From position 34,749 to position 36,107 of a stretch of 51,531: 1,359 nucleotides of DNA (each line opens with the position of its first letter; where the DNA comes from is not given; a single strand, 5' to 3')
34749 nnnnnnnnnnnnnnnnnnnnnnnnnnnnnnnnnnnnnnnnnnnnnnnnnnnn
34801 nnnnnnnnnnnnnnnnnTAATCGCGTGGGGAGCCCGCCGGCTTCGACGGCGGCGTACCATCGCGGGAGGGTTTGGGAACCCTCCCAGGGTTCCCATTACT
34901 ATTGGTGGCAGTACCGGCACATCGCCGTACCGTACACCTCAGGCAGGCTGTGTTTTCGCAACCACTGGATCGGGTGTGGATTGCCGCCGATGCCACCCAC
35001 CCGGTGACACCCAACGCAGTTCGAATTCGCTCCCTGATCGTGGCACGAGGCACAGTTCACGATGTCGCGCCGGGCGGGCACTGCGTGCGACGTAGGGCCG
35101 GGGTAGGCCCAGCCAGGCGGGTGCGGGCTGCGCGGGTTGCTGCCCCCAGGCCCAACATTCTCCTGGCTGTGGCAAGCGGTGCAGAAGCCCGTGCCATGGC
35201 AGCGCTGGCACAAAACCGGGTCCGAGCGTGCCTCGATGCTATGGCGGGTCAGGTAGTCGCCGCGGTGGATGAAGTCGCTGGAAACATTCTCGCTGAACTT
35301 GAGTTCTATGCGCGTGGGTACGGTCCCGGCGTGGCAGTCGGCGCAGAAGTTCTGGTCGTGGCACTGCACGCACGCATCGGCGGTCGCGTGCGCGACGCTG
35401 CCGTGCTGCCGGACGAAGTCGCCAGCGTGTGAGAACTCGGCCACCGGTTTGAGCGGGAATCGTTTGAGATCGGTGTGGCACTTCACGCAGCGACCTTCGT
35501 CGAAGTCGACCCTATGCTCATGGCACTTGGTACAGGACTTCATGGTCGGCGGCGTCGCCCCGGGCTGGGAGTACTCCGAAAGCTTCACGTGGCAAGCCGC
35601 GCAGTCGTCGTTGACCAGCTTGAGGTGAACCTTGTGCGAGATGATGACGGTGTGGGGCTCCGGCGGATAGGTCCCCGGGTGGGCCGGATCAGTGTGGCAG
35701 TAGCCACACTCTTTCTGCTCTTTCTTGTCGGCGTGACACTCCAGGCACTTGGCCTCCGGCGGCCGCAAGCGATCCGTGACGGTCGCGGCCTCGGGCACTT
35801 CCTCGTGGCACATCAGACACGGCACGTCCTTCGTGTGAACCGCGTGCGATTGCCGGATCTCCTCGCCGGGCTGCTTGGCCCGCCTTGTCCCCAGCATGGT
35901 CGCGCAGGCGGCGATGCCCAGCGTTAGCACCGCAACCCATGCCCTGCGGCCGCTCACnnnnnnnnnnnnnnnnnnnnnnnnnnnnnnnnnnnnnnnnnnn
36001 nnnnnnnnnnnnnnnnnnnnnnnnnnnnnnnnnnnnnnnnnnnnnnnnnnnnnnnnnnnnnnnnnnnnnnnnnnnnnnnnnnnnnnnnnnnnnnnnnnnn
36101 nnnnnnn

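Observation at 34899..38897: Cytochrome / beta-barrel / cytochrome operon: a porin-cytochrome-type outer-membrane electron conduit with non-canonical parts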

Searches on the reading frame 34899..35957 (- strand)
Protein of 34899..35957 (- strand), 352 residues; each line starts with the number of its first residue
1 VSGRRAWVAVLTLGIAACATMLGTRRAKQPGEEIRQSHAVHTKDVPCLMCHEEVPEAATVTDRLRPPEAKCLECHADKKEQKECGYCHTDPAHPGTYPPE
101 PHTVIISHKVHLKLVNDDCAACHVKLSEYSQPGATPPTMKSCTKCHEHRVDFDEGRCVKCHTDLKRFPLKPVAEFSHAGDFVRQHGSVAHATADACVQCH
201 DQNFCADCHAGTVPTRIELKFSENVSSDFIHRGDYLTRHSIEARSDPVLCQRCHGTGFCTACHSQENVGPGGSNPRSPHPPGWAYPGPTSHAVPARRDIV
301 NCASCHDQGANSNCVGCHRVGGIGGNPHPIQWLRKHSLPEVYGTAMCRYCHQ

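Call 4: search_protein_families(library=pfam, proteins=[window:34899-35957:-], max_evalue=1)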
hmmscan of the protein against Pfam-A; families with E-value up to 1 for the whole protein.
window:34899-35957:- (352 aa): 5 families
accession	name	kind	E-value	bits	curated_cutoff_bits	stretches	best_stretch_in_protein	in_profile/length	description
PF14522.11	Cytochrome_C7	-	5.5e-17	61.8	24.8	2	105-162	2-67/67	Cytochrome c7 and related cytochrome c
PF22113.1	Mtrc-MtrF_II-IV_dom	-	0.0011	18.9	30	1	155-209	82-132/176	Outer membrane cytochrome MtrC/MtrF-like, domains II/IV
PF14537.11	Cytochrom_c3_2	-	0.0067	17.3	25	2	141-209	8-78/79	Cytochrome c3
PF05495.17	zf-CHY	-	0.017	16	31.3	1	44-90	18-64/68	CHY zinc finger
PF16164.10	VWA_N2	-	0.086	13.4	27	1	242-264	17-42/79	VWA N-terminal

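Call 5: search_protein_families(library=ncbifam, proteins=[window:34899-35957:-], max_evalue=1)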
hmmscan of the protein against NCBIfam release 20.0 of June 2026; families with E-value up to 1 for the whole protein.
window:34899-35957:- (352 aa): 5 families
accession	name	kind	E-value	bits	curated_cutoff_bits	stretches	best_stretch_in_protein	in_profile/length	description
TIGR04257.1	nanowire_3heme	domain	3e-08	33.7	40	2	101-162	10-75/75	c(7)-type cytochrome triheme domain-containing protein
NF041781.1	mnquin_red_QrcA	equivalog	7.3e-05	22.4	180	0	104-318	31-173/174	menaquinone reductase multiheme cytochrome c subunit QrcA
TIGR03153.1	cytochr_NrfH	equivalog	0.0054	16.8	134.2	1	103-148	89-135/138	cytochrome c nitrite reductase small subunit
TIGR03508.1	decahem_SO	subfamily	0.0095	15.4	192.2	1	34-79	133-178/258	DmsE family decaheme c-type cytochrome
NF038038.1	cytoc_DsrJ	equivalog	0.52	10.6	100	1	191-210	88-109/121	sulfate reduction electron transfer complex DsrMKJOP subunit DsrJ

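Call 20: find_homologous_proteins(query=window:34899-35957:-, max_evalue=0.001)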
Query window:34899-35957:- (352 aa): 626 proteins with E <= 0.001 among 1700 candidates; the best 120 are listed.
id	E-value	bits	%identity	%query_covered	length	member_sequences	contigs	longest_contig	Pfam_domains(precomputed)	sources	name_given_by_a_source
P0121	7.1e-210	715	84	100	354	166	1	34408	PF14537.12,PF14522.12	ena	-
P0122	1.1e-202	691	83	95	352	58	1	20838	PF14522.12,PF22113.2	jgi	-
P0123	1.2e-198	678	81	94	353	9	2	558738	PF14522.12,PF22113.2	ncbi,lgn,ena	-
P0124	1.7e-195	667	77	100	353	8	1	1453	PF14522.12,PF22113.2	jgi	-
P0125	1.6e-179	615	72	99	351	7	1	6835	PF14522.12,PF22113.2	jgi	jgi:hypothetical protein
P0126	1.6e-158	546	64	99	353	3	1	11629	PF14522.12,PF22113.2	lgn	-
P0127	9.7e-156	537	63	100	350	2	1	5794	PF14522.12,PF22113.2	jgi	jgi:hypothetical protein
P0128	4.9e-152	524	60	100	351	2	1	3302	PF09699.16,PF14537.12,PF02085.22,PF14522.12,PF22113.2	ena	-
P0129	1.4e-150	520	63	98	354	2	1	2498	PF14522.12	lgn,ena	-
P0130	5.4e-148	511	61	99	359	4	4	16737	PF14522.12,PF22113.2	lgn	-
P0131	1.2e-132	460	56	94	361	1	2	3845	PF14522.12,PF22113.2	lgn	-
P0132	1.7e-129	450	57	93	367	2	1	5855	PF14522.12,PF22113.2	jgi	-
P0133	3.3e-129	449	83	65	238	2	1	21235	PF14522.12,PF22113.2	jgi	jgi:hypothetical protein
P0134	6.4e-127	442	56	94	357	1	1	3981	PF14522.12,PF22113.2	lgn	-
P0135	2.1e-126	440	54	99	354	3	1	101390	PF14537.12,PF14522.12,PF22113.2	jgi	jgi:hypothetical protein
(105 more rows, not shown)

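Call 26: search_solved_structures(query=window:34899-35957:-, max_evalue=1)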
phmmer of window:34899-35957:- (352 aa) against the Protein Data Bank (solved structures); distinct sequences matched with E-value up to 1: 6.
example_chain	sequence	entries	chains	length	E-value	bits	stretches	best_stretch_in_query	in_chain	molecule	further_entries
3ov0_A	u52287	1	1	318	1.5e-16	63.5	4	103-166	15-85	Cytochrome c family protein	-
3ouq_A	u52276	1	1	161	2.8e-11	46.1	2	103-166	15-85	Cytochrome c family protein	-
8k9e_A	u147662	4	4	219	0.00049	22.3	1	103-148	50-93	Cytochrome c7-like domain-containing protein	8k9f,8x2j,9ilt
2w2c_A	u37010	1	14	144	0.12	14.4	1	101-151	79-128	CALCIUM/CALMODULIN-DEPENDENT PROTEIN KINASE TYPE II DELTA CHAIN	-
6of9_E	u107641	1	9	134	0.33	13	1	87-139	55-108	CaMKII hub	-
8uso_A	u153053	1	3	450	0.5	12.4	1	101-151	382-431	calcium/calmodulin-dependent protein kinase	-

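Call 61: predict_structure(alignment_id=A2)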
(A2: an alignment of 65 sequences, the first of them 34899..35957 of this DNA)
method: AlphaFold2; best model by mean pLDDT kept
length: 352 residues; sequences in the alignment: 65
mean_pLDDT: 72.0   pTM: 0.52
mean pLDDT of the five models: 72.0, 70.4, 69.8, 66.8, 62.8
residues with pLDDT >= 90: 40; 70-90: 168; 50-70: 105; < 50: 39
segments of 3 or more residues with pLDDT < 50: 25-27, 168-176, 211-234
pLDDT, mean of each block of 10 residues (from residue 1): 84 84 55 77 88 88 83 94 89 82 82 90 83 72 76 74 60 44 57 56 58 46 36 49 61 62 68 67 84 81 72 79 71 85 79 75
secondary structure, 60 per line:
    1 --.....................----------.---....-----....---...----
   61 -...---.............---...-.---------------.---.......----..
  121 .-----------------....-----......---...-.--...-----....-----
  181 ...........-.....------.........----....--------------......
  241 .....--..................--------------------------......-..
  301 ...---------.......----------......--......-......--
elements in order: H3-23 H38-41 H47-50 H68-80 H108-114 H139-142 H148-153 H172-175 H181-191 H193-197 H204-212 H217-220 H235-245 H248-265 H292-297 H299-303 H313-319 H330-335 H338-343 H345-350

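Call 64: fold_search(model_id=the predicted structure, library=pdb)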
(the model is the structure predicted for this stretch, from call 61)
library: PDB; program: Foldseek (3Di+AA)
matches with E <= 10: 1; with E <= 0.001: 0
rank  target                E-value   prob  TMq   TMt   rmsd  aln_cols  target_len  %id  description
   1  9g28_I                9.9e+00  0.01  0.07  0.09  30.2       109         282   10  snR30 snoRNP - State 2 - Utp23-Krr1-deltaC3 (released 2025-06-18)
